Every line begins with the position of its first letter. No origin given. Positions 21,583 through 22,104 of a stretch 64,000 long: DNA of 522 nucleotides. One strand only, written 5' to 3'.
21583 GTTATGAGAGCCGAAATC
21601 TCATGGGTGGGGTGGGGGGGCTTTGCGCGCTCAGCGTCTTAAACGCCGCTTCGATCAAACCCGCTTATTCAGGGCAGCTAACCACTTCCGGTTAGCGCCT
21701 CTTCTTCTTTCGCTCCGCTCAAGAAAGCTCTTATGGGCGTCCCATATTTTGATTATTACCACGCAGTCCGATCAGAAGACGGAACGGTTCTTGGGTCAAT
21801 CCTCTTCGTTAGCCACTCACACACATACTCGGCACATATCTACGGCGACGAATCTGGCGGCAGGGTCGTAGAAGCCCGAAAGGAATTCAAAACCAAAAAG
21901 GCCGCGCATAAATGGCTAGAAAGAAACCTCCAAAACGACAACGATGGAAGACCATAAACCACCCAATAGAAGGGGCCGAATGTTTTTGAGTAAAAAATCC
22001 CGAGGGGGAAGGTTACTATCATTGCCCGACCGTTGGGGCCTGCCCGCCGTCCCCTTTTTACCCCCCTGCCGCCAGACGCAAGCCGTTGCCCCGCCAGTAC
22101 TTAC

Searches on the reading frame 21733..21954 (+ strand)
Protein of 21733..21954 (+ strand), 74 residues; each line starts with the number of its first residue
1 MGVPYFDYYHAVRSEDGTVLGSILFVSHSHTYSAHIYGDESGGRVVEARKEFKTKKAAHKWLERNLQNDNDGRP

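Call 8: search_protein_families(library=pfam, proteins=[window:21733-21954:+], max_evalue=0.1)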
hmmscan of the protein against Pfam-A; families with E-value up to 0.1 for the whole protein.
window:21733-21954:+ (74 aa): 2 families
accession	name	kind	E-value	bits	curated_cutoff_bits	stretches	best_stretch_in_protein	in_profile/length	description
PF07151.18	DUF1391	-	4.3e-05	23.5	27.3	1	49-65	31-47/48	Protein of unknown function (DUF1391)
PF14657.12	Arm-DNA-bind_4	-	0.0035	17.4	22.3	1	31-69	1-42/47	Arm DNA-binding domain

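Call 43: search_protein_families(library=phrogs, proteins=[window:21733-21954:+], max_evalue=0.01)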
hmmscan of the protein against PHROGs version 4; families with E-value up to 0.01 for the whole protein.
window:21733-21954:+ (74 aa): 1 family
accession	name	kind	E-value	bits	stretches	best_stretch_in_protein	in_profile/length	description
phrog_751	-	unknown function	0.003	18.1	1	50-67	52-69/70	-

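Call 51: find_homologous_proteins(query=window:21733-21954:+, max_evalue=0.1)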
Query window:21733-21954:+: 2 candidates shared short words with the query, none scored E <= 0.1.
